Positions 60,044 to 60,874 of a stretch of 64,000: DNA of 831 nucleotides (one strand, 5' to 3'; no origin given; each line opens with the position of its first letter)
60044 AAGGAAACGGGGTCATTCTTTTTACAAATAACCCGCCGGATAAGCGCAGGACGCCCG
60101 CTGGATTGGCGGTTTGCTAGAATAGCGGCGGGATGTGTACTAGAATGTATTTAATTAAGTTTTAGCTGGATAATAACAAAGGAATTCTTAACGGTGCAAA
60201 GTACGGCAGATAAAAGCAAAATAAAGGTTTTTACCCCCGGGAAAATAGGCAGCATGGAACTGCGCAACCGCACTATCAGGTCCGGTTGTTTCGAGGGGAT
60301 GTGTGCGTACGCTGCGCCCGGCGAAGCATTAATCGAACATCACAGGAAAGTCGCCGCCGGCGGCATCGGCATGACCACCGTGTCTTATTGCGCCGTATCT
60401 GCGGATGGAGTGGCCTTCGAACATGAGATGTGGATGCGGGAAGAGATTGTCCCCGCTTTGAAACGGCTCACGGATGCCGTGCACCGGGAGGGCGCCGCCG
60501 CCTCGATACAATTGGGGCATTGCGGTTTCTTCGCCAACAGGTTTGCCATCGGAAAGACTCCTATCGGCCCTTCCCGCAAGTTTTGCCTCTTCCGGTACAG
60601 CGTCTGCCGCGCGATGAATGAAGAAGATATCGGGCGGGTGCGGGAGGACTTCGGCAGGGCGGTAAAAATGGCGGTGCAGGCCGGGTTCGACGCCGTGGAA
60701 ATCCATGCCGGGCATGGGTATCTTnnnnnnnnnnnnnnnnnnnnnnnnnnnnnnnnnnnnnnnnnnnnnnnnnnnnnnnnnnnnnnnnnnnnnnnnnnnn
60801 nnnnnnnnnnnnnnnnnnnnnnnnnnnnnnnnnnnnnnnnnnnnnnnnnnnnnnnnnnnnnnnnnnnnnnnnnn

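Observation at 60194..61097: Fold-back rearrangement: OYE gene, a 57-nt gap, the next 36 codons inverted, then the 3' two-thirds of mscL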

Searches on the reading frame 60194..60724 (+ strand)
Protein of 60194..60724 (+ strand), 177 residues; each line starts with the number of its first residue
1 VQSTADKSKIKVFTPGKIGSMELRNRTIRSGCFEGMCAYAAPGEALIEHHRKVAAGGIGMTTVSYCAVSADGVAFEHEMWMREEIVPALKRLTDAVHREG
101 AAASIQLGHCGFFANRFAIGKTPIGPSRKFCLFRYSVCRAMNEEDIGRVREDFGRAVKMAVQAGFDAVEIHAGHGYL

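Call 3: search_protein_families(library=pfam, proteins=[window:60194-60724:+], max_evalue=1)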
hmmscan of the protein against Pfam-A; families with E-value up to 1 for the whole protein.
window:60194-60724:+ (177 aa): 1 family
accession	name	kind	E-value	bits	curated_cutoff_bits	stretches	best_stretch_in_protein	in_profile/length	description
PF00724.26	Oxidored_FMN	-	4.1e-26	92.5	27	1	11-177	1-178/342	NADH:flavin oxidoreductase / NADH oxidase family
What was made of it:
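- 60194..60724 (+): OYE-family (NADH:flavin oxidoreductase) codons 1-177, ending HGYL. A TAA stop is created at the junction (60725-60727). Pfam PF00724 positions 1-178/342, E 4e-26 (call 3).
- Checked: 60194-60724 (+) matches Pfam Oxidored_FMN positions 1-178 of 342 (E 4e-26, call 3).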

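Call 4: search_protein_families(library=ncbifam, proteins=[window:60194-60724:+], max_evalue=1)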
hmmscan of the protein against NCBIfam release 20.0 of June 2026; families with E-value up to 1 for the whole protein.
window:60194-60724:+ (177 aa): 9 families
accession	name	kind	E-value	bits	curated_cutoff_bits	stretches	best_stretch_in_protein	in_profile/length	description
NF041087.1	bile_acid_BaiCD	equivalog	1.4e-25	89.5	825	1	11-177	3-168/642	bile acid Fe-S flavoenzyme BaiCD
TIGR03997.1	mycofact_OYE_2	equivalog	9.4e-22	77.1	793.15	1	12-175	2-166/645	mycofactocin system FadH/OYE family oxidoreductase 2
NF010047.0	PRK13523.1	equivalog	5.8e-21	74.9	431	1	10-177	3-170/339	NADPH dehydrogenase NamA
NF006101.0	PRK08255.1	equivalog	1.5e-20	72.9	1078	1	6-177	393-577/768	bifunctional salicylyl-CoA 5-hydroxylase/oxidoreductase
NF007899.0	PRK10605.1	subfamily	2.5e-17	63.2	403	1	9-177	3-188/365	N-ethylmaleimide reductase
NF045592.1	bili_reduct_N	equivalog_domain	3.9e-13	49.3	425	1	12-171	2-162/363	bilirubin reductase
NF045599.1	bili_reduct_long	exception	4.2e-08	31.9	750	1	14-172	3-163/641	bilirubin reductase, long form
TIGR03996.1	mycofact_OYE_1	hypoth_equivalog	4e-07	28.9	627.9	1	43-174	29-163/633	mycofactocin system FadH/OYE family oxidoreductase 1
NF003624.0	PRK05265.1-2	equivalog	0.0016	17.8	331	1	137-175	161-199/252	pyridoxine 5'-phosphate synthase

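Call 7: find_homologous_proteins(query=window:60194-60724:+)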
Query window:60194-60724:+ (177 aa): 419 proteins with E <= 0.001 among 474 candidates; the best 120 are listed.
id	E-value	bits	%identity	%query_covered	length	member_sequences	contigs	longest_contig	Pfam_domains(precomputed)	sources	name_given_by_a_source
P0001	1.2e-114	398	99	100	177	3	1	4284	PF00724.27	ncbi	-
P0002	3.1e-91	322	80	100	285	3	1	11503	PF00724.27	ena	-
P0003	1.2e-87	310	76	100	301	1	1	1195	PF00724.27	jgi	jgi:2,4-dienoyl-CoA reductase-like NADH-dependent reductase (Old Yellow Enzyme family)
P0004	4.6e-84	298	75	95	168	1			PF00724.27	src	-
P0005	8.7e-77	275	66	100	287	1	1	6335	PF00724.27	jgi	-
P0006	1.0e-76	274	67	100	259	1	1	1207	PF00724.27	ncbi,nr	ncbi:MAG: NADH:flavin oxidoreductase, partial [Dehalococcoidia bacterium]|nr:NADH:flavin oxidoreduct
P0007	1.3e-73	264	69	97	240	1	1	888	PF00724.27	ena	-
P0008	2.8e-73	263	82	79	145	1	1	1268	PF00724.27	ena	-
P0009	3.2e-69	250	72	85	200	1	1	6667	PF00724.27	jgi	jgi:2,4-dienoyl-CoA reductase-like NADH-dependent reductase (Old Yellow Enzyme family)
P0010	1.2e-68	248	65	96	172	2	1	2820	PF00724.27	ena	-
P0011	3.1e-66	240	64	98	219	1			PF00724.27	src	-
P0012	7.8e-65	236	61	99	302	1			PF00724.27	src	-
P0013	2.0e-64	234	61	100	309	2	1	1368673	PF00724.27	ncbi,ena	-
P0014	1.0e-63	232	61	94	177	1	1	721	PF00724.27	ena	-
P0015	1.6e-62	228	60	94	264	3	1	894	PF00724.27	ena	-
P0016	3.4e-62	227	60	98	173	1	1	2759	PF00724.27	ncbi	ncbi:MAG: NADH:flavin oxidoreductase, partial [Bacteroidetes bacterium]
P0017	4.2e-62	227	75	77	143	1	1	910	PF00724.27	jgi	-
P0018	5.9e-62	226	62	96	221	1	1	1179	PF00724.27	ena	-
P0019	1.1e-60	222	66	85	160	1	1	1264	PF00724.27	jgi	-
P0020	1.5e-60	222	60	100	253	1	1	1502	PF00724.27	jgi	jgi:2,4-dienoyl-CoA reductase-like NADH-dependent reductase (Old Yellow Enzyme family)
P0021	8.2e-60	219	83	66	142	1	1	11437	PF00724.27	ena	-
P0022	1.2e-59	219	60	94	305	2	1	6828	PF00724.27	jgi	-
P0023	7.2e-59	216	57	95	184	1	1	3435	PF00724.27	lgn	-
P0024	1.4e-57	212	80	64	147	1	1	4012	PF00724.27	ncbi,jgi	jgi:2,4-dienoyl-CoA reductase-like NADH-dependent reductase (Old Yellow Enzyme family)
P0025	4.2e-57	211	60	94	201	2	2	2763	PF00724.27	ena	-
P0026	7.7e-57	210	59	94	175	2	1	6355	PF00724.27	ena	-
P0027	1.8e-56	209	57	94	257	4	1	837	PF00724.27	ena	-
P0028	2.1e-56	208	57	94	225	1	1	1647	PF00724.27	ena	-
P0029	2.1e-56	208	60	91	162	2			PF00724.27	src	-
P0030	2.6e-56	208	57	94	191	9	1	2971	PF00724.27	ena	-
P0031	4.4e-56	207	56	94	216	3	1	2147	PF00724.27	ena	-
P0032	1.3e-55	206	56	94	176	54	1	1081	PF00724.27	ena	-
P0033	1.3e-55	206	55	99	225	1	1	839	PF00724.27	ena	-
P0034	1.8e-55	205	55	94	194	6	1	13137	PF00724.27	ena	-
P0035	2.2e-55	205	60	94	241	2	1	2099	PF00724.27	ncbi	ncbi:MAG: NADH:flavin oxidoreductase, partial [Chrysiogenales bacterium]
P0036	2.3e-55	205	55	94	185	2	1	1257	PF00724.27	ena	-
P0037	2.7e-55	205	53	94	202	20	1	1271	PF00724.27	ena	-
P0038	2.7e-55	205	55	94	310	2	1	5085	PF00724.27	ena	-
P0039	4.1e-55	204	54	100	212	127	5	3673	PF00724.27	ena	-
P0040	4.8e-55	204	56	94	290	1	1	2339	PF00724.27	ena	-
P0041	5.2e-55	204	56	95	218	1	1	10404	PF00724.27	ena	-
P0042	6.0e-55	204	54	94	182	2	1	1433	PF00724.27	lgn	-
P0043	6.2e-55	204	56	94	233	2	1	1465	PF00724.27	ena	-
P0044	6.6e-55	203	54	94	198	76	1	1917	PF00724.27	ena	-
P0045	8.0e-55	203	54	97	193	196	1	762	PF00724.27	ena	-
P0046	8.1e-55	203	57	94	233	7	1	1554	PF00724.27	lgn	-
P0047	8.6e-55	203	55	94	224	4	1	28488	PF00724.27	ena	-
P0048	1.0e-54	203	52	94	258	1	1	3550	PF00724.27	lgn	-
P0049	1.1e-54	203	54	94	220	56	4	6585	PF00724.27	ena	-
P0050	1.3e-54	202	54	94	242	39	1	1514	PF00724.27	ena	-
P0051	1.4e-54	202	54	97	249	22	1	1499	PF00724.27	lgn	-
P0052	1.8e-54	202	54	97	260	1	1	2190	PF00724.27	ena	-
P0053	2.2e-54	202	53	94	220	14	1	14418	PF00724.27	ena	-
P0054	2.7e-54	201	53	94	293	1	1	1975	PF00724.27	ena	-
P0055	2.8e-54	201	53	94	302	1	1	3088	PF00724.27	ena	-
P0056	3.2e-54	201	55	94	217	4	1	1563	PF00724.27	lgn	-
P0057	3.4e-54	201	54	94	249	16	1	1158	PF00724.27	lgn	-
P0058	3.5e-54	201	52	94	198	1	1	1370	PF00724.27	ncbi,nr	ncbi:MAG TPA: NADH:flavin oxidoreductase, partial [Bacteroidales bacterium]|nr:NADH:flavin oxidoredu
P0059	3.7e-54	201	55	94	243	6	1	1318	PF00724.27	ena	-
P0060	5.1e-54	201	54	94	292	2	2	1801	PF00724.27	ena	-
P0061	6.0e-54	200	54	94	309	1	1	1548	PF00724.27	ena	-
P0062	8.3e-54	200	54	94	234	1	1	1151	PF00724.27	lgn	-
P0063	9.4e-54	200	52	97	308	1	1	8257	PF00724.27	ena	-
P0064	1.1e-53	200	52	94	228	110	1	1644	PF00724.27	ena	-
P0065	1.2e-53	199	54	94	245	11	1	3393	PF00724.27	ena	-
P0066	1.4e-53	199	54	94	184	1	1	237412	PF00724.27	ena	-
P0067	1.6e-53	199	55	95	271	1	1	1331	PF00724.27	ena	-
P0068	1.7e-53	199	51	97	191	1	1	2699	PF00724.27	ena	-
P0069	1.9e-53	199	53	94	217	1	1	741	PF00724.27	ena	-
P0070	2.1e-53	199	55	94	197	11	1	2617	PF00724.27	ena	-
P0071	2.1e-53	199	53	94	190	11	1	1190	PF00724.27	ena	-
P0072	2.7e-53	198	53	94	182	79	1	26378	PF00724.27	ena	-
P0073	2.8e-53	198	54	94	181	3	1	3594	PF00724.27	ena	-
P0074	3.1e-53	198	53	94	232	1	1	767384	PF00724.27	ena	-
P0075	3.8e-53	198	51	94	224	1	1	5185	PF00724.27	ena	-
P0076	3.9e-53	198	55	94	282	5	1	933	PF00724.27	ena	-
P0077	4.3e-53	198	53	94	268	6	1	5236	PF00724.27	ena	-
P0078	4.6e-53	197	54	94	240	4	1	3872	PF00724.27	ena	-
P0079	5.7e-53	197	53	94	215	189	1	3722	PF00724.27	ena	-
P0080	6.1e-53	197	56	93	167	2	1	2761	PF00724.27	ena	-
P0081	7.2e-53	197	53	94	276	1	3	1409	PF00724.27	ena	-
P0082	8.0e-53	197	51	94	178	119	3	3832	PF00724.27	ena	-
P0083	9.1e-53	196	54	94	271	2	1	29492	PF00724.27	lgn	-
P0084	1.2e-52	196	57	90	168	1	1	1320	PF00724.27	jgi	-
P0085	1.7e-52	196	52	94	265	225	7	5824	PF00724.27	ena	-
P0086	1.8e-52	196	54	94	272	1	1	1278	PF00724.27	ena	-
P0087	1.8e-52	195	70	73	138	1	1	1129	PF00724.27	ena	-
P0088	1.8e-52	195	53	100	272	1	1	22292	PF00724.27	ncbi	-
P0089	1.9e-52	195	54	94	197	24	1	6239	PF00724.27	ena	-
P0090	2.0e-52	195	53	94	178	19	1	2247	PF00724.27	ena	-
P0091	2.1e-52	195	52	94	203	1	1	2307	PF00724.27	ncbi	ncbi:MAG: NADH:flavin oxidoreductase, partial [Bacteroidales bacterium]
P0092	2.2e-52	195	52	94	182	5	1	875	PF00724.27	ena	-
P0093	2.2e-52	195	54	94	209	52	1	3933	PF00724.27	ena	-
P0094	2.3e-52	195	53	94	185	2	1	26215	PF00724.27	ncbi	-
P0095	2.4e-52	195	53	94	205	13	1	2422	PF00724.27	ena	-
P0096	2.4e-52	195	53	94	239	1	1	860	PF00724.27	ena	-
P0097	2.5e-52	195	51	94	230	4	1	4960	PF00724.27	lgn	-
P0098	2.6e-52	195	51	94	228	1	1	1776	PF00724.27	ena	-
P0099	2.8e-52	195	55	94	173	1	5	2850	PF00724.27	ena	-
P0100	2.9e-52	195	55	94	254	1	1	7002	PF00724.27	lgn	-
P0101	3.1e-52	195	54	96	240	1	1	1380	PF00724.27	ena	-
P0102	3.2e-52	195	53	94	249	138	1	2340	PF00724.27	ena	-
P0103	3.4e-52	195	53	94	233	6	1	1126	PF00724.27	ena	-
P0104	3.9e-52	194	53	94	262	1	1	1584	PF00724.27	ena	-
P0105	3.9e-52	194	53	94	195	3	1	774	PF00724.27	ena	-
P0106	4.0e-52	194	55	94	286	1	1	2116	PF00724.27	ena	-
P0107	4.3e-52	194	51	94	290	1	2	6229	PF00724.27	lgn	-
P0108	4.5e-52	194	52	94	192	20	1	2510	PF00724.27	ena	-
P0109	5.1e-52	194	52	97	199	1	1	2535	PF00724.27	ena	-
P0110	5.2e-52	194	52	94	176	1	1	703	PF00724.27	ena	-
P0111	6.1e-52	194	52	96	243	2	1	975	PF00724.27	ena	-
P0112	6.3e-52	194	52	94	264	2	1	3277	PF00724.27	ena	-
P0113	6.3e-52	194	65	76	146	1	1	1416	PF00724.27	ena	-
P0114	6.4e-52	194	55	94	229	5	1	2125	PF00724.27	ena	-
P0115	7.1e-52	194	54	94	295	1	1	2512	PF00724.27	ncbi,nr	ncbi:MAG: NADH:flavin oxidoreductase, partial [Bacteroidales bacterium]|nr:NADH:flavin oxidoreductas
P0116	7.9e-52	193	51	94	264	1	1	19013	PF00724.27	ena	-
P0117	8.5e-52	193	51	94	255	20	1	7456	PF00724.27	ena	-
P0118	8.8e-52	193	53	94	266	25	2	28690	PF00724.27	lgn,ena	-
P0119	1.1e-51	193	56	87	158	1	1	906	PF00724.27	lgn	-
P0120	1.2e-51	193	52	94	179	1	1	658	PF00724.27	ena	-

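Call 8: find_encoding_contigs(protein=P0001, flank=10000)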
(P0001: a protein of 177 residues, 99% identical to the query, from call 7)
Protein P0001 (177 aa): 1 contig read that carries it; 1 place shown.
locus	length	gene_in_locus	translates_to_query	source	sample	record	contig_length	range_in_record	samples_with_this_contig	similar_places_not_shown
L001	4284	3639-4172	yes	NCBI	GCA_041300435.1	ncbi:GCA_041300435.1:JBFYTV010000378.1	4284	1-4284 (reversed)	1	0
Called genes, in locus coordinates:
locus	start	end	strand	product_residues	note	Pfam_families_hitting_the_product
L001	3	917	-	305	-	?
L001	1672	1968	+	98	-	PF04025:RemA-like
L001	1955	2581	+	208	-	PF00625:Guanylate_kin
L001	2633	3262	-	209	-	PF01865:PhoU_div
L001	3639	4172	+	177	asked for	PF00724:Oxidored_FMN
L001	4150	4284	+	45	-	?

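Call 9: find_encoding_contigs(protein=P0002, flank=10000)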
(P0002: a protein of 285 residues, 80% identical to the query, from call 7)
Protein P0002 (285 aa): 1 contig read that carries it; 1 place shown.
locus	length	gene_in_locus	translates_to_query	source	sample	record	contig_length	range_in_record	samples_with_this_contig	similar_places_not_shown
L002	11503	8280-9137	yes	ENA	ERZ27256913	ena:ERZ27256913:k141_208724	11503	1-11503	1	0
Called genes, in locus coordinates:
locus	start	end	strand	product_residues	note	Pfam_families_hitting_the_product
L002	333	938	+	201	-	PF09335:VTT_dom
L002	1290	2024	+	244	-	PF06197:DUF998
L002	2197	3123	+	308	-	PF01145:Band_7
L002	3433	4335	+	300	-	-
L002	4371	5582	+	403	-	PF00144:Beta-lactamase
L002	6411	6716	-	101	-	-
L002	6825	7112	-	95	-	-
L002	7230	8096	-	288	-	PF08450:SGL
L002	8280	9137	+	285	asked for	PF00724:Oxidored_FMN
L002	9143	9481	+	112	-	PF01207:Dus (weak), PF00977:His_biosynth (weak)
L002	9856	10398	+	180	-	PF04832:SOUL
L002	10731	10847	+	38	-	-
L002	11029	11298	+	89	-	-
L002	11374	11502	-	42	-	?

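Call 12: list_cluster_members(proteins=[window:60194-60724:+, P0001, window:60705-61094:+, window:61136-61783:+])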
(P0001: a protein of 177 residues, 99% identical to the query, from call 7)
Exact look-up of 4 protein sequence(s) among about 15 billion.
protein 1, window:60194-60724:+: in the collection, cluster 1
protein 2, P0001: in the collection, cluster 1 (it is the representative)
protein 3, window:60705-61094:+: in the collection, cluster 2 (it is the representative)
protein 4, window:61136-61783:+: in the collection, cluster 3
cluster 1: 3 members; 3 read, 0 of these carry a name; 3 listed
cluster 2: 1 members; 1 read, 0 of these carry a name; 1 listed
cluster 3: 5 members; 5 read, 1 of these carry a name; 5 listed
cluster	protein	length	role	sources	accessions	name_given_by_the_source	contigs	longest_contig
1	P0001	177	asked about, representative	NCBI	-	-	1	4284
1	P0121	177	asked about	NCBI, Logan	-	-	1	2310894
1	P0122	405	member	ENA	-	-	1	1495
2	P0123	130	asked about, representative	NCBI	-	-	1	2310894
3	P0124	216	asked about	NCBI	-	-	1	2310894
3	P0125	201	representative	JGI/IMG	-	fluoroquinolone resistance protein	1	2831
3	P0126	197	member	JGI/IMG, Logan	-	-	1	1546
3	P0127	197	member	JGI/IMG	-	-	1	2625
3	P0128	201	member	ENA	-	-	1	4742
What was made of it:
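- On Site-specific invertible DNA switch: Only the inverted orientation is seen in this lineage (call 12).
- The only complete gene calls of this lineage are the 177-aa form (cluster of 3, call 12). The ORF across junction 2 is unique to this record (call 12).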

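Call 14: find_encoding_contigs(protein=P0122, flank=10000)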
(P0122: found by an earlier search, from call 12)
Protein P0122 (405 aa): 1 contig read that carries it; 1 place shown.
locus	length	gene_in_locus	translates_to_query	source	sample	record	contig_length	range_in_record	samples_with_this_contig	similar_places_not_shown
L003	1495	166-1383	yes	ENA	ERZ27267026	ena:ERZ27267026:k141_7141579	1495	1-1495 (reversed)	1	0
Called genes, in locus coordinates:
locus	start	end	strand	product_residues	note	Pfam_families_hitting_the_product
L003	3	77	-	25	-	?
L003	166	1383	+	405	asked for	PF00724:Oxidored_FMN, PF01207:Dus (weak), PF00977:His_biosynth (weak)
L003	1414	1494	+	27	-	?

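Call 19: find_encoding_contigs(protein=P0123, flank=3000)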
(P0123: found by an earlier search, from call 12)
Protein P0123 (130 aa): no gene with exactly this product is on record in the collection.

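Call 20: find_encoding_contigs(protein=P0121, flank=3000)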
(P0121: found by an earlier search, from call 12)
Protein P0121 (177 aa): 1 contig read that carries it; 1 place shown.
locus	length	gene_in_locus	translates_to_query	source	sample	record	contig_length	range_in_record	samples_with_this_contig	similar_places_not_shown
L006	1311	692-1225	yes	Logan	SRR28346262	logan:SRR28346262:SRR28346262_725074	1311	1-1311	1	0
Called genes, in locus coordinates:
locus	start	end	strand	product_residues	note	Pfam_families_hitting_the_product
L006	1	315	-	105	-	?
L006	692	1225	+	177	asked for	PF00724:Oxidored_FMN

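Call 26: find_related_loci(query=P0122, collection=genome_contigs, flank=10000)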
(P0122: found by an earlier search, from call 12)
Query P0122 (405 aa) in genome_contigs; peptide patterns used: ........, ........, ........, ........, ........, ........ (x = any residue, [..] = any of these).
38 stretches matched a pattern; 26 encode a relative of the query (tblastn E <= 1e-3); 26 distinct loci.
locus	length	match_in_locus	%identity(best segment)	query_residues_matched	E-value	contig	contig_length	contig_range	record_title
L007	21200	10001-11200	81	2-402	0e+0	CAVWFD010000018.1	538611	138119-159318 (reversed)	MAG: uncultured Chloroflexia bacterium isolate MFD01231.bin.2.26 genome assembly, contig: contig_5902, whole genome shot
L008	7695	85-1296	77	2-405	0e+0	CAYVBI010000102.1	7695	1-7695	MAG TPA_asm: uncultured Dehalococcoidales bacterium isolate SRP178699_co1_305 genome assembly, contig: NODE_13609_length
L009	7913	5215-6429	77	1-405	0e+0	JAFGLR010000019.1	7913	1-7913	MAG: Dehalococcoidales bacterium isolate Zod_Metabat.409 k87_1111452, whole genome shotgun sequence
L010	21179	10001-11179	77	13-405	0e+0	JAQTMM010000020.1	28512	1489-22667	MAG: Dehalococcoidales bacterium isolate STA_40 NODE_3110_length_28512_cov_10.208807_Sandtown_A, whole genome shotgun se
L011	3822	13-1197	75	11-405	0e+0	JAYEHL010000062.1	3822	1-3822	MAG: Chloroflexota bacterium isolate MAG219 MAG219_62, whole genome shotgun sequence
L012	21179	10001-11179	78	13-405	0e+0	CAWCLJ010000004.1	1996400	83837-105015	MAG: uncultured Chloroflexia bacterium isolate MFD03726.bin.1.62 genome assembly, contig: contig_34126, whole genome sho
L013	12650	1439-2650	75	2-405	0e+0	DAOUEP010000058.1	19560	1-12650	MAG TPA_asm: Dehalococcoidales bacterium isolate N6_293 k139_1320296, whole genome shotgun sequence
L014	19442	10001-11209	72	3-405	0e+0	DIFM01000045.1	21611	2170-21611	MAG TPA_asm: Dehalococcoidia bacterium UBA5748 UBA5748_contig_14125, whole genome shotgun sequence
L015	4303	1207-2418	72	2-405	0e+0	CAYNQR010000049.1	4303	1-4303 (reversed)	MAG TPA_asm: uncultured Dehalococcoidales bacterium isolate binchicken_co43_317 genome assembly, contig: NODE_34707_leng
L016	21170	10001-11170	74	8-397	0e+0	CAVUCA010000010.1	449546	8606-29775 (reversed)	MAG: uncultured Chloroflexia bacterium isolate MFD00905.bin.2.93 genome assembly, contig: contig_7397, whole genome shot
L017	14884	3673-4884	72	2-405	0e+0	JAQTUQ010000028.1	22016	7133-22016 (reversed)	MAG: Dehalococcoidales bacterium isolate STB_68 NODE_5266_length_22016_cov_4.093197_Sandtown_B, whole genome shotgun seq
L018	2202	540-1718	72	13-405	0e+0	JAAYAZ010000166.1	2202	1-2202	MAG: Dehalococcoidales bacterium isolate AS06rmzACSIP_226 430651_AS06, whole genome shotgun sequence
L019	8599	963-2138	73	13-404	0e+0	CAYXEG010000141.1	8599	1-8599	MAG TPA_asm: uncultured Dehalococcoidales bacterium isolate SRP192927_co6_802 genome assembly, contig: NODE_21739_length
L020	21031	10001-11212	71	2-405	0e+0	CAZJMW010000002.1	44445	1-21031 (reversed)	MAG TPA_asm: uncultured Dehalococcoidales bacterium isolate binchicken_co43_116 genome assembly, contig: NODE_1134_lengt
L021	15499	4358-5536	71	12-404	0e+0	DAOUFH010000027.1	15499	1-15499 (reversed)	MAG TPA_asm: Dehalococcoidales bacterium isolate R103_18 k99_344975, whole genome shotgun sequence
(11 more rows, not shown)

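Call 32: find_encoding_contigs(protein=P0128, flank=10000)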
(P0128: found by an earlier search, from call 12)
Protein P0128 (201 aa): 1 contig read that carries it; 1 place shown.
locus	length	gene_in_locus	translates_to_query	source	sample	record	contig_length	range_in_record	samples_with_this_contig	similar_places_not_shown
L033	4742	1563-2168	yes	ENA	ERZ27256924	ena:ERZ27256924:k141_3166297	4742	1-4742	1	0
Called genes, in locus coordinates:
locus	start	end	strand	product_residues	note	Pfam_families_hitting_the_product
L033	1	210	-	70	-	?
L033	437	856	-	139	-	PF08821:CGGC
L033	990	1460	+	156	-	PF01741:MscL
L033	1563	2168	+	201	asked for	PF23894:LD_SV2 (faint), PF13576:Pentapeptide_3 (weak), PF13599:Pentapeptide_4, PF13576:Pentapeptide_3 (weak), PF00805:Pentapeptide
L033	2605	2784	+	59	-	-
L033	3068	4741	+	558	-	?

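Call 33: find_encoding_contigs(protein=P0125, flank=10000)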
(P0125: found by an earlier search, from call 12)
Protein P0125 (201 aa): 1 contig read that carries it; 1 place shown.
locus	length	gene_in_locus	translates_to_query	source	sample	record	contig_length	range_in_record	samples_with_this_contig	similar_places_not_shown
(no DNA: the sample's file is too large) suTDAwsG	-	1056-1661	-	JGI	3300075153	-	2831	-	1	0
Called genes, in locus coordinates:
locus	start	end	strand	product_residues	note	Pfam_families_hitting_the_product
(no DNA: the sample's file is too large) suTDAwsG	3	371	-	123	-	?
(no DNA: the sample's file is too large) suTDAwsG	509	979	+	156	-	PF01741:MscL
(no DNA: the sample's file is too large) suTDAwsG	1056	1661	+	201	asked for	PF13229:Beta_helix (faint), PF23894:LD_SV2 (faint), PF13576:Pentapeptide_3 (weak), PF13599:Pentapeptide_4, PF13576:Pentapeptide_3 (weak), PF00805:Pentapeptide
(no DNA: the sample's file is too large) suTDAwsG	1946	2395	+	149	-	PF07366:SnoaL, PF14534:DUF4440 (weak), PF12680:SnoaL_2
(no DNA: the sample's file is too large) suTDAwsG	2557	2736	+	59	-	-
